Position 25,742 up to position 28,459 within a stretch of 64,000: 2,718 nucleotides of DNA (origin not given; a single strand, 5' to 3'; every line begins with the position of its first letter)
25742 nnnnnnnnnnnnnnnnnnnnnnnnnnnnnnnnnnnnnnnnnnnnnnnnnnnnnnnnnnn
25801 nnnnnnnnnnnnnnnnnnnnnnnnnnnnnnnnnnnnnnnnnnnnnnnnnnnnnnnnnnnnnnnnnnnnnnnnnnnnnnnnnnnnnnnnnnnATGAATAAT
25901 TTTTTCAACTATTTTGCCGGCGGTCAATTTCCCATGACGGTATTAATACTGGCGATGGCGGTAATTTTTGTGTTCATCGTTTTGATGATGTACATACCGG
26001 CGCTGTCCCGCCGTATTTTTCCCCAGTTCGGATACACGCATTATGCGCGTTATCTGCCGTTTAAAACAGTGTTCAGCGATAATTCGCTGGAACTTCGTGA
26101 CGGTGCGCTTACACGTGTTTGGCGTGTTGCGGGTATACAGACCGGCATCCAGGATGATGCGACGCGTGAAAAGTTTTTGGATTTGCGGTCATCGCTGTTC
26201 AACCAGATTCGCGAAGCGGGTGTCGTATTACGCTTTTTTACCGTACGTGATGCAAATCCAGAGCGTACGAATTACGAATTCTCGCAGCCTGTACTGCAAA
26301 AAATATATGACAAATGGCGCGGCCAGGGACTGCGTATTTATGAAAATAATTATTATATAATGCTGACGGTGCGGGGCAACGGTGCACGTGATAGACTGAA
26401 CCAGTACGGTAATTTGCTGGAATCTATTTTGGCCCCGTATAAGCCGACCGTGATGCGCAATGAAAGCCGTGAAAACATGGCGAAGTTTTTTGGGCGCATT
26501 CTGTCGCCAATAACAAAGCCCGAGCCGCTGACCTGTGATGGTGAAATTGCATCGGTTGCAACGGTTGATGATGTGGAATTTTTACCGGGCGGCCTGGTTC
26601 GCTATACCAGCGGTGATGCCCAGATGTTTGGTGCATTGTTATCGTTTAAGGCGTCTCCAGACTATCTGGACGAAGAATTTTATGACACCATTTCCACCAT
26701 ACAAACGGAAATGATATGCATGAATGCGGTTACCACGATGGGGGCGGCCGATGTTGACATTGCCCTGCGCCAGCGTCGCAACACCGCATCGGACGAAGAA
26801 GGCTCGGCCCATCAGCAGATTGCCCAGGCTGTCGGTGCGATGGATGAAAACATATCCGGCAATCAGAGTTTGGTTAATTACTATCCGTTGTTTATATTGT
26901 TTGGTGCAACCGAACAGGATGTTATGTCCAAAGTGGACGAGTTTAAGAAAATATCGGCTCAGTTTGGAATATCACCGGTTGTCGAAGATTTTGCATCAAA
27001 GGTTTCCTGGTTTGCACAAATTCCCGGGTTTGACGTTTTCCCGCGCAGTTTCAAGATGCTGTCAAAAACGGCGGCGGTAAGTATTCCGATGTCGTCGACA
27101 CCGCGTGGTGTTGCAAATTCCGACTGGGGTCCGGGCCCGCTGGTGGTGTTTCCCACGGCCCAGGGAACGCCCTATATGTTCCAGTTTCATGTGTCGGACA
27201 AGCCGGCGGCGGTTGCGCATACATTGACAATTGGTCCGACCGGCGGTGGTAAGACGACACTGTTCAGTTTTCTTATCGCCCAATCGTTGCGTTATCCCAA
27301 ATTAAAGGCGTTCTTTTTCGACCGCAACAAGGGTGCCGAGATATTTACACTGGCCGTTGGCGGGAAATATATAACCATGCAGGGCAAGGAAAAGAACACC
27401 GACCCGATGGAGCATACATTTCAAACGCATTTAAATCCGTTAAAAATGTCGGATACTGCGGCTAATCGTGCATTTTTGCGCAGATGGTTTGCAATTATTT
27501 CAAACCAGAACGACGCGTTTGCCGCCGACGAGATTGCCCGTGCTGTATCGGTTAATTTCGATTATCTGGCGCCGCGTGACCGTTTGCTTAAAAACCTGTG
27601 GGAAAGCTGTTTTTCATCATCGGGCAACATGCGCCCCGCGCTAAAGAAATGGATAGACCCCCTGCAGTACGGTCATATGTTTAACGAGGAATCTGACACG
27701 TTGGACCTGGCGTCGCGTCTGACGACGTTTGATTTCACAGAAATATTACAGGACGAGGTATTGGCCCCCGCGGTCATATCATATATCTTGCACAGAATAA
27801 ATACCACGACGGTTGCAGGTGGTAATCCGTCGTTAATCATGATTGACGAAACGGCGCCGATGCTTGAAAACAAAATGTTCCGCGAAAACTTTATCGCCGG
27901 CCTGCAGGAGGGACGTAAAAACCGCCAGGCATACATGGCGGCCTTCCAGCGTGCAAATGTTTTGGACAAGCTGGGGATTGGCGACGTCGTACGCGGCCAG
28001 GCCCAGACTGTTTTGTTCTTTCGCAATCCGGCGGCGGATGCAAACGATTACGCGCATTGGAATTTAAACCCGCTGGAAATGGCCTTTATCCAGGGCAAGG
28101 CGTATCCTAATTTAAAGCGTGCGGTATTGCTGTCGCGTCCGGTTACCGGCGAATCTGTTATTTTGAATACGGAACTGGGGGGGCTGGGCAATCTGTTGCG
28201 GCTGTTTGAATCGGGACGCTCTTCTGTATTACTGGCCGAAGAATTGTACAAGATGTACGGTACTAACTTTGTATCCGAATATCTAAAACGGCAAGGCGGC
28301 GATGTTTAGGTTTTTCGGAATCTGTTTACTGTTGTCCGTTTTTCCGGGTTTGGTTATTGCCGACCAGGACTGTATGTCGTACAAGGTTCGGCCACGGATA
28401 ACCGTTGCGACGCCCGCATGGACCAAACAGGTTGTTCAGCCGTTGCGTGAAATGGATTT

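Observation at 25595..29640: Isolated virB3-virB4 operon with two coupled novel envelope proteins and no virB6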

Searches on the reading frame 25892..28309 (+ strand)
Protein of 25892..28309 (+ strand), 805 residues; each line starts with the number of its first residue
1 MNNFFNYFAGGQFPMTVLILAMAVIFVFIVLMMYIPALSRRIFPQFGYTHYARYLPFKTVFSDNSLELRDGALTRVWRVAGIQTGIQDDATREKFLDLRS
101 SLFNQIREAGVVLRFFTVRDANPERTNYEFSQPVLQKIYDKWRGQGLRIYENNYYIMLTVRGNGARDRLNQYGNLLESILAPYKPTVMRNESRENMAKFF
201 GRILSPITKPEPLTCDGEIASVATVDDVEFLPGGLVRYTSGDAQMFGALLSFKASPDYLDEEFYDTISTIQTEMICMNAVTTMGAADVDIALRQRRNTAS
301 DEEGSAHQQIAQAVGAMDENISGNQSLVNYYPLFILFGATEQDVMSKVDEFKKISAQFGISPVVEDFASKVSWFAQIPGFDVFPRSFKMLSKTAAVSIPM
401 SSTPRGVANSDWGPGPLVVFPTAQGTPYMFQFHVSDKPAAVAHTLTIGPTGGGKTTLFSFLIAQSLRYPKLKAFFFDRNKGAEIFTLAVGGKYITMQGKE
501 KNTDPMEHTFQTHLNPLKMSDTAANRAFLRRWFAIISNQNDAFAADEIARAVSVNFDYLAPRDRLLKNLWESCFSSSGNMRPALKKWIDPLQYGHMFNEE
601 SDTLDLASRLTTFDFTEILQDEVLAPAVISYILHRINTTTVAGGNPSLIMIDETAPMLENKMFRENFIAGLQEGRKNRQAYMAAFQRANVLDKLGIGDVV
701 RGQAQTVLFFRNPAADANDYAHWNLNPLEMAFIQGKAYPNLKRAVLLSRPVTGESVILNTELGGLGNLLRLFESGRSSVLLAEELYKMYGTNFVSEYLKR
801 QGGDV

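Call 3: search_protein_families(library=pfam, proteins=[window:25892-28309:+], max_evalue=1)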
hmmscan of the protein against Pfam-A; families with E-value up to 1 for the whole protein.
window:25892-28309:+ (805 aa): 6 families
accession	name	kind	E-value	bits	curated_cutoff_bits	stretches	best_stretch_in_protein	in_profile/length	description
PF03135.19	CagE_TrbE_VirB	-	6.7e-08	33.2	21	1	243-380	62-198/204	CagE, TrbE, VirB family, component of type IV transporter system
PF01580.24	FtsK_SpoIIIE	-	0.015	15.2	24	1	409-463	12-61/221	FtsK/SpoIIIE family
PF00270.35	DEAD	-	0.11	12.6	26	1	444-470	17-45/167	DEAD/DEAH box helicase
PF10662.15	PduV-EutP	-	0.12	12.7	21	1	444-476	4-36/143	Ethanolamine utilisation - propanediol utilisation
PF01935.23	DUF87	-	0.2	12.1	23.2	1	443-557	25-145/220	Helicase HerA, central domain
PF14490.11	HHH_RecD2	-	0.22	11.9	27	0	126-162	13-50/92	ATP-dependent RecD2 DNA helicase HHH domain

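Call 4: search_protein_families(library=ncbifam, proteins=[window:25892-28309:+], max_evalue=1)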
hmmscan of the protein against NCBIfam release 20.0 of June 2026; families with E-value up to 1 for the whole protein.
window:25892-28309:+ (805 aa): 12 families
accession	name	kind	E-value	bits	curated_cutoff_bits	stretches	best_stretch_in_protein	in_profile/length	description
TIGR00929.1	VirB4_CagE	subfamily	3.6e-107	359.5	643.1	2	211-799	207-786/792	VirB4 family type IV secretion/conjugal transfer ATPase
NF010473.0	PRK13898.1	equivalog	7.1e-63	212.8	1050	2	286-792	297-786/801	type IV secretion system ATPase VirB4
NF010427.0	PRK13853.1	equivalog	6.4e-45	153.3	957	2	241-792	230-772/789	type IV secretion system protein VirB4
NF010447.0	PRK13873.1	equivalog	1.1e-36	126.2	1020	1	335-718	337-710/815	conjugal transfer protein TrbE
NF010404.0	PRK13830.1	subfamily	4.3e-32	110.8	810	1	307-716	321-723/818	conjugal transfer protein TrbE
NF010466.0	PRK13891.1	subfamily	1.3e-27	96.1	1322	1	305-802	350-842/852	conjugal transfer protein TrbE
TIGR02746.1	TraC-F-type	equivalog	1.5e-09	36.4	567.05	1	314-718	302-715/800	type IV secretion system protein TraC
NF045975.1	VirB4_plasma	equivalog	8.2e-05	20.5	590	1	322-540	401-617/894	Mbov_0397 family ICE element conjugal transfer ATPase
TIGR03743.1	SXT_TraD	subfamily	0.067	11.6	366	1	440-468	174-202/636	conjugative transfer system coupling protein TraD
TIGR02528.1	EutP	subfamily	0.13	12.5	138.35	1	445-477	4-36/142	EutP/PduV family microcompartment system protein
TIGR03744.1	traC_PFL_4706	equivalog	0.14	9.9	520.6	1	423-467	456-500/892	conjugative transfer ATPase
NF003004.0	PRK03814.1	equivalog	0.26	11.6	84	1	16-45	13-42/86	oxaloacetate decarboxylase subunit gamma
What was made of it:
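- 25892..28309 (+): virB4: T4SS ATPase with an N-terminal TM helix; Walker A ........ (residues 448-455) and Walker B IMIDET (649-654). TIGR00929 E 3.6e-107 and Pfam CagE_TrbE_VirB (calls 3, 4).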

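Call 8: find_encoding_contigs(protein=window:25892-28309:+, flank=10000, max_places=6)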
Protein window:25892-28309:+ (805 aa): 19 contigs read that carry it; 6 places shown.
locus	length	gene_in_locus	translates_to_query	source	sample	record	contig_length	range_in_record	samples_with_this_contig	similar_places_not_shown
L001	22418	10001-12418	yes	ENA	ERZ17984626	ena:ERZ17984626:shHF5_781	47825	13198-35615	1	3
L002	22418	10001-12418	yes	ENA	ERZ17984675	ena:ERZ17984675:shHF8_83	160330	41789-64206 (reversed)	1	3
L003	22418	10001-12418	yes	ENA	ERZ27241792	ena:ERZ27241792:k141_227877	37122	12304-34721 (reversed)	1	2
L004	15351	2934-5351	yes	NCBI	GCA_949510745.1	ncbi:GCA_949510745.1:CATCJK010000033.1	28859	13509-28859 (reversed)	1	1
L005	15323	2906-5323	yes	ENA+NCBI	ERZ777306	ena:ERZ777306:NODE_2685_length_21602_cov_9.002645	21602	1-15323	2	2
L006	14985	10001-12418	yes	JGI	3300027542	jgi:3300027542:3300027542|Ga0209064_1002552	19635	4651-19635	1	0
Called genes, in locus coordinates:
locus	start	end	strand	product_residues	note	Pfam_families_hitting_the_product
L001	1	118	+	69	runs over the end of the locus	PF12728:HTH_17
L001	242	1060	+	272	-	-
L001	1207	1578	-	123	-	-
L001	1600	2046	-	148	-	-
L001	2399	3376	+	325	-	-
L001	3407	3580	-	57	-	-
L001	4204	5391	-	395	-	PF13356:Arm-DNA-bind_3 (weak), PF00589:Phage_integrase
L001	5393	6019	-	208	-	-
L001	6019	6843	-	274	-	PF02498:Bro-N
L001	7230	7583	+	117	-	PF12702:Lipocalin_3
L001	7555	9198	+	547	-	PF03193:RsgA_GTPase (faint), PF13476:AAA_23 (faint), PF00005:ABC_tran, PF02463:SMC_N (faint), PF13175:AAA_15 (faint), PF13191:AAA_16 (faint), PF12848:ABC_tran_Xtn (weak), PF00005:ABC_tran, +4 more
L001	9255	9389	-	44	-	PF00444:Ribosomal_L36 (weak)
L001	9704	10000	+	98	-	PF05101:VirB3 (weak)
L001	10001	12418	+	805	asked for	PF27097:VirB4_TrbE_N, PF03135:CagE_TrbE_VirB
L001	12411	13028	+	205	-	-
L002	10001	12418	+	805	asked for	PF27097:VirB4_TrbE_N, PF03135:CagE_TrbE_VirB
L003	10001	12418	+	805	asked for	PF27097:VirB4_TrbE_N, PF03135:CagE_TrbE_VirB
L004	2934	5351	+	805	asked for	PF27097:VirB4_TrbE_N, PF03135:CagE_TrbE_VirB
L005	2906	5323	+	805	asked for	PF27097:VirB4_TrbE_N, PF03135:CagE_TrbE_VirB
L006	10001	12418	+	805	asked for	PF27097:VirB4_TrbE_N, PF03135:CagE_TrbE_VirB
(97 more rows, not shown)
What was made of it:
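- On VirB4/CagE/TrbE T4SS ATPase: Pfam CagE_TrbE_VirB 33.2 bits against a cut-off of 21, and precomputed VirB4_TrbE_N (calls 3, 8).
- A strain-variable integrated element lies 3 kb upstream (call 8).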

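Call 17: search_solved_structures(query=window:25892-28309:+, max_evalue=0.001)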
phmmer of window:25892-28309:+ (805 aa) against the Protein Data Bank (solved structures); distinct sequences matched with E-value up to 0.001: 3.
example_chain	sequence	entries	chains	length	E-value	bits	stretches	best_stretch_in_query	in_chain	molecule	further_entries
7o41_A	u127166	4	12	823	1.9e-32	115.5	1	291-736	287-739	TrwK protein | Type IV secretion system protein virB4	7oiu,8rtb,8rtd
7o43_A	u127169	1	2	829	1.9e-32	115.4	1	291-736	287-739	TrwK protein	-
7o42_A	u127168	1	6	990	3.5e-32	114.6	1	291-736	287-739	TrwK protein,Protein hcp1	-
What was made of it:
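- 25892..28309 (+): TrwK E 1.9e-32 (call 17).
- Checked: PDB TrwK E 1.9e-32 (calls 3, 4, 17).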

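Call 59: search_dna_similar(query=window:25892-28309:+, collection=plasmids, mode=protein, max_rows=25)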
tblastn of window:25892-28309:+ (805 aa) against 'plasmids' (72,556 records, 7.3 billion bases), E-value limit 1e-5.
The search stops at 5000 records and this limit was reached: more records match than are counted here, and every count below describes the 5000 best-scoring records only.
Records with a match: at least 5000; places in all: 5330; records where one place covers at least 80% of the query: 567.
Best place of each record, by identity: <60% 5000.
By first word of the organism name: Escherichia 1254; Klebsiella 529; Campylobacter 318; Salmonella 308; Agrobacterium 302; Rhizobium 293; Enterobacter 174; Sinorhizobium 148; Xanthomonas 129; Citrobacter 122; and 205 more.
By predicted mobility (MOB-suite, as given by PLSDB): conjugative 4021; non-mobilizable 634; mobilizable 345.
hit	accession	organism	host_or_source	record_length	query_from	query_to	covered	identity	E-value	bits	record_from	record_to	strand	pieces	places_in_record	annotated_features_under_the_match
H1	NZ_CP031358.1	Erythrobacter aureus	marine sediment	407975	17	804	98%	32.4%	3e-126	425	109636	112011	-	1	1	VirB4 family type IV secretion system protein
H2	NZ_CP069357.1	Microvirga sp. VF16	Vachellia farnesiana,Cell culture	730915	35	798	95%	32.8%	9e-122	412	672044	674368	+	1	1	hypothetical protein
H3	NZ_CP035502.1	Sphingosinicella sp. BN140058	Cell culture,soil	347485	33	797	95%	32.0%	3e-117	399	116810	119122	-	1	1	hypothetical protein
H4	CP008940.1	Candidatus Paracaedimonas acanthamoebae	Acanthamoeba polyphaga HN-3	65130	38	798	95%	27.5%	3e-77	281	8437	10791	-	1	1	hypothetical protein (x2)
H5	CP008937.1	Candidatus Paracaedimonas acanthamoebae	Acanthamoeba polyphaga HN-3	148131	38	798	95%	27.5%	3e-77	281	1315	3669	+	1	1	hypothetical protein (x2)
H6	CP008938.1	Candidatus Paracaedimonas acanthamoebae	Acanthamoeba polyphaga HN-3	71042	38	798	95%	27.1%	5e-81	292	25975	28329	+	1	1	hypothetical protein (x2)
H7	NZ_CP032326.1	Azospirillum argentinense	soil sample,Agricultural field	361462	6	802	99%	25.5%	1e-60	231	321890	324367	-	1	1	hypothetical protein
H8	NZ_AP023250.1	Mesorhizobium sp. 131-2-5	Lotus japonicus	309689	37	735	87%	26.6%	3e-43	177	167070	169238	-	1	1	VirB4 family type IV secretion system protein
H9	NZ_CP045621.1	Roseibium aggregatum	-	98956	52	796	93%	24.8%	8e-46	186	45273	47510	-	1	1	type IV secretion system protein B4 | hypothetical protein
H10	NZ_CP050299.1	Mesorhizobium huakuii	Oxytropis kamtschatica,cell ...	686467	37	735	87%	26.3%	3e-42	174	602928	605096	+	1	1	VirB4 family type IV secretion system protein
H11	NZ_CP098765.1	Sphingomonas aerolata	cloud water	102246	54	757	87%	26.1%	5e-42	174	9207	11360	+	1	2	VirB4 family type IV secretion/conjugal transfer ATPase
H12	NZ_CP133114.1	Rhodopseudomonas sp. BAL398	Cell culture,surface waters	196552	37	737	87%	26.1%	7e-41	170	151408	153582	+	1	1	VirB4 family type IV secretion system protein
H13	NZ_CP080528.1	Mesorhizobium sp. AR07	Oxytropis sp.,Cell culture,root nodule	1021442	37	735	87%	26.2%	6e-42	174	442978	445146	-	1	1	record has no annotation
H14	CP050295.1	Mesorhizobium loti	Oxytropis kamtschatica,cell ...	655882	37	735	87%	26.2%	9e-41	170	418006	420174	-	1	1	VirB4 family type IV secretion/conjugal transfer ATPase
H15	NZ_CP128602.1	Roseibium aggregatum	cell culture,marine biofilms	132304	52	796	93%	24.5%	6e-46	186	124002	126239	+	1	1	type IV secretion system protein B4 | hypothetical protein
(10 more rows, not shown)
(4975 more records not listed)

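Call 60: get_annotated_region(hit=H1, flank=12000)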
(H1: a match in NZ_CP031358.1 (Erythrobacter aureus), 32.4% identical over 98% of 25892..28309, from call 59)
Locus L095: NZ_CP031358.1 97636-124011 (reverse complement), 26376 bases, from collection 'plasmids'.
description: Erythrobacter aureus strain YH-07 plasmid unnamed, complete sequence
organism: Erythrobacter aureus (NCBI taxid 2182384)
taxonomy: Bacteria; Pseudomonadota; Alphaproteobacteria; Sphingomonadales; Erythrobacteraceae; Erythrobacter; Erythrobacter aureus
host: -; source: marine sediment; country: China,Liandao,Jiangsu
typing (MOB-suite, as given by PLSDB): non-mobilizable
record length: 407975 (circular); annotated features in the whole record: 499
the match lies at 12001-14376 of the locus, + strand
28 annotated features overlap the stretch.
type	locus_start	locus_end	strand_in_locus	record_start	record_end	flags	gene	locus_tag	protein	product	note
CDS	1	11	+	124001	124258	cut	-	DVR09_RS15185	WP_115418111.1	hypothetical protein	-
CDS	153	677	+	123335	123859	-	-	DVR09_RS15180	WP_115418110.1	hypothetical protein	-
CDS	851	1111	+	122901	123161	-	-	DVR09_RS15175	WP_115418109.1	hypothetical protein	-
CDS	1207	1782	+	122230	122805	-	-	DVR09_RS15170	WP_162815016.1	hypothetical protein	-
CDS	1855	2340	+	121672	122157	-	-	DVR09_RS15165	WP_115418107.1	hypothetical protein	-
CDS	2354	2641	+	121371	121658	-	-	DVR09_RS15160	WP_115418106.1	hypothetical protein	-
CDS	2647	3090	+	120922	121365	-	-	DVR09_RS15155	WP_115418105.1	hypothetical protein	-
CDS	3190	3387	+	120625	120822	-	-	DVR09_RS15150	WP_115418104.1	hypothetical protein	-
CDS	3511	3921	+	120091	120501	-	-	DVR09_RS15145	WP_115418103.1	hypothetical protein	-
CDS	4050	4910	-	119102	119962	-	-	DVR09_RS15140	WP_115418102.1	hypothetical protein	-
CDS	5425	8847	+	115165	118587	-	-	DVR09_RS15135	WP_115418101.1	MobA/MobL family protein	-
CDS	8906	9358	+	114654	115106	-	-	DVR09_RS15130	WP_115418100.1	hypothetical protein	-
CDS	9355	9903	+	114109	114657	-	-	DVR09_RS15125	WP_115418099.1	hypothetical protein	-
CDS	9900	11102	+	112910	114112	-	-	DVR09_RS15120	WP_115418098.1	DnaB-like helicase C-terminal domain-containing protein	GO:0006260 - DNA replication [Evidence IEA]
CDS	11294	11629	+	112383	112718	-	-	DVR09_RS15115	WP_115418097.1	TrbC/VirB2 family protein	-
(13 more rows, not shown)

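Call 61: get_annotated_region(hit=H2, flank=12000)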
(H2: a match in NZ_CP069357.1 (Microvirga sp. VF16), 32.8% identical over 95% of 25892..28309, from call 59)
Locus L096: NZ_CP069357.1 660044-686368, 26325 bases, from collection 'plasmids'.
description: Microvirga sp. VF16 plasmid pMVF16-3, complete sequence
organism: Microvirga sp. VF16 (NCBI taxid 2807101)
taxonomy: Bacteria; Pseudomonadota; Alphaproteobacteria; Hyphomicrobiales; Methylobacteriaceae; Microvirga; Microvirga sp. VF16
host: -; source: Vachellia farnesiana,Cell culture; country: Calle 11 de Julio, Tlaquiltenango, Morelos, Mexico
typing (MOB-suite, as given by PLSDB): non-mobilizable
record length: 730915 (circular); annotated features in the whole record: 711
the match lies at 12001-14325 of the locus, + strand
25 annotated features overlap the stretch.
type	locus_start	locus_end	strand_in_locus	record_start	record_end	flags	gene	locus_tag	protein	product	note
CDS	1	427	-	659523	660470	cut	-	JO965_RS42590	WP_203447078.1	hypothetical protein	-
CDS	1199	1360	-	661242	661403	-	-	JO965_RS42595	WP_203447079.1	hypothetical protein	-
CDS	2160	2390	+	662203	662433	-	-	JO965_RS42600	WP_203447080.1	hypothetical protein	-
CDS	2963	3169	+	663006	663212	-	-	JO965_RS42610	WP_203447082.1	hypothetical protein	-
CDS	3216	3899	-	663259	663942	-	-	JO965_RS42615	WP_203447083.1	GntR family transcriptional regulator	-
CDS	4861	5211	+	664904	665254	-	-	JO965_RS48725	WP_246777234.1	cell wall hydrolase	-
CDS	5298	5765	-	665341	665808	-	-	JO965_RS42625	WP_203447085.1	hypothetical protein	-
CDS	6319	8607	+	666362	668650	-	-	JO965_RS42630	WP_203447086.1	MobA/MobL family protein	-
CDS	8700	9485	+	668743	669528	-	-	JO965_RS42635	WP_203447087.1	hypothetical protein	-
CDS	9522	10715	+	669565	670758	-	-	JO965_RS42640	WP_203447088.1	DnaB-like helicase C-terminal domain-containing protein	GO:0006260 - DNA replication [Evidence IEA]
CDS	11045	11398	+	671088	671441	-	-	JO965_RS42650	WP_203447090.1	TrbC/VirB2 family protein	-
CDS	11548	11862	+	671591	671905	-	-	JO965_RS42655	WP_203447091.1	VirB3 family type IV secretion system protein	-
CDS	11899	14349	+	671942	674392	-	-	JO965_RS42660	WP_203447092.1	hypothetical protein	-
CDS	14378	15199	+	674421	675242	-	-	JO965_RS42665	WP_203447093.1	hypothetical protein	-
CDS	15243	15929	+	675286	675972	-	-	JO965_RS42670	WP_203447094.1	hypothetical protein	-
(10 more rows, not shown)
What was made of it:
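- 25892..28309 (+): Closest plasmid relatives are 32% identical and sit in complete MPF-T operons (calls 59-61).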

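Call 105: get_annotated_region(hit=H3, flank=12000)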
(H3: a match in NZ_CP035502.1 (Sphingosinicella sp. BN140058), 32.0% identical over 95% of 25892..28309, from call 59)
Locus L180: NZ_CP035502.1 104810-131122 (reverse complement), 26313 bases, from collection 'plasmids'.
description: Sphingosinicella sp. BN140058 plasmid p1, complete sequence
organism: Sphingosinicella sp. BN140058 (NCBI taxid 1892855)
taxonomy: Bacteria; Pseudomonadota; Alphaproteobacteria; Sphingomonadales; Sphingosinicellaceae; Sphingosinicella; Sphingosinicella sp. BN140058
host: -; source: Cell culture,soil; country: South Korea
typing (MOB-suite, as given by PLSDB): mobilizable; relaxase MOBQ
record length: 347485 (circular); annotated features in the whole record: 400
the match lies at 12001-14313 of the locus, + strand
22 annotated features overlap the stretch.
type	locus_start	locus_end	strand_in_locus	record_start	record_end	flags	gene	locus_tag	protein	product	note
CDS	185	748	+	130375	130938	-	-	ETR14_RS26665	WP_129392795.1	hypothetical protein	-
CDS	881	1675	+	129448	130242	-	-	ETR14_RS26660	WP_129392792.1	metallophosphoesterase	-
CDS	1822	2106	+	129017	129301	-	-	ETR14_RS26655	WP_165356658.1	hypothetical protein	-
CDS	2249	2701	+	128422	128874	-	-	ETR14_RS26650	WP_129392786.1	hypothetical protein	-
CDS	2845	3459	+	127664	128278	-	-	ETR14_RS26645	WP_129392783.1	hypothetical protein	-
CDS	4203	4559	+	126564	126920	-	-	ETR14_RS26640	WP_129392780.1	hypothetical protein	-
CDS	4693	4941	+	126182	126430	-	-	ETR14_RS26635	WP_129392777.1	hypothetical protein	-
CDS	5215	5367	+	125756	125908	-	arfA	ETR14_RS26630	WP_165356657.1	alternative ribosome rescue factor ArfA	GO:0072344 - rescue of stalled ribosome [Evidence IEA]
CDS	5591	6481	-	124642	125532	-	-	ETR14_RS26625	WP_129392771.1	hypothetical protein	-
CDS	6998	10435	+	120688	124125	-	-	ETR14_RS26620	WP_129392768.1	MobA/MobL family protein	-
CDS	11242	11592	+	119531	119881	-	-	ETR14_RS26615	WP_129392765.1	hypothetical protein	-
CDS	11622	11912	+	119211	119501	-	-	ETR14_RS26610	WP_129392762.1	hypothetical protein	-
CDS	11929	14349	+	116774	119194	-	-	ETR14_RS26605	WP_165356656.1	hypothetical protein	-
CDS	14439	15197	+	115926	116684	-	-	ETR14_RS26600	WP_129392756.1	hypothetical protein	-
CDS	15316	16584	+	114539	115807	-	-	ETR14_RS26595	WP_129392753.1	hypothetical protein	-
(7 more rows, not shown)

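Call 106: get_annotated_region(hit=H7, flank=14000)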
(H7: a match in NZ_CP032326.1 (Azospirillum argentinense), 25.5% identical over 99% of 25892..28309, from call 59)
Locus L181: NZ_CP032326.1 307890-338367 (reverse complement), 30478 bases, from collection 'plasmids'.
description: Azospirillum argentinense strain MTCC4035 plasmid p5, complete sequence
organism: Azospirillum argentinense (NCBI taxid 2970906)
taxonomy: Bacteria; Pseudomonadota; Alphaproteobacteria; Rhodospirillales; Azospirillaceae; Azospirillum; Azospirillum argentinense
host: -; source: soil sample,Agricultural field; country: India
typing (MOB-suite, as given by PLSDB): conjugative; relaxase MOBP,MOBQ; mating-pair formation MPF_T
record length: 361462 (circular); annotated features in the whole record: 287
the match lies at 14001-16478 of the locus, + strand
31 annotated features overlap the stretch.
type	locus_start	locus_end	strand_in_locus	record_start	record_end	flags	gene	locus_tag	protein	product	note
CDS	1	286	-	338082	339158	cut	-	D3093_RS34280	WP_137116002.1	IS5 family transposase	-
CDS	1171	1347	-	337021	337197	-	-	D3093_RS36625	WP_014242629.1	hypothetical protein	-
CDS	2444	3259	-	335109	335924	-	-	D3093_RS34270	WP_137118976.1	AAA family ATPase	-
CDS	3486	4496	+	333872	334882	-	-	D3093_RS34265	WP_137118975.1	zincin-like metallopeptidase domain-containing protein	-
CDS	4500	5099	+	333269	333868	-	-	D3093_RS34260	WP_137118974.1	hypothetical protein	-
CDS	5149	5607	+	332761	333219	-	-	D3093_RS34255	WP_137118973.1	hypothetical protein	-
CDS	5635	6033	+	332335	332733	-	-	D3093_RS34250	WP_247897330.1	hypothetical protein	-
CDS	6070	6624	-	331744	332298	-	-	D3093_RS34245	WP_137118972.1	hypothetical protein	-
CDS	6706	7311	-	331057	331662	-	-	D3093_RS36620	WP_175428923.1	hypothetical protein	-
CDS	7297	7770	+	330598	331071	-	-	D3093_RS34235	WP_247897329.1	OmpA family protein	-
CDS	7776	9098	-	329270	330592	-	-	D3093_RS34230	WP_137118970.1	type IV secretion system protein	GO:0030255 - protein secretion by the type IV secretion system [Evidence IEA]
CDS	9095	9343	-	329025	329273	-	-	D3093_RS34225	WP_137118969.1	hypothetical protein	-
CDS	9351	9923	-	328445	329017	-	-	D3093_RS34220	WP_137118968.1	hypothetical protein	-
CDS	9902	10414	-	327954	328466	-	-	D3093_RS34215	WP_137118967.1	hypothetical protein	-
CDS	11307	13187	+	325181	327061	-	-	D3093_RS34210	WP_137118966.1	MobA/MobL family protein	-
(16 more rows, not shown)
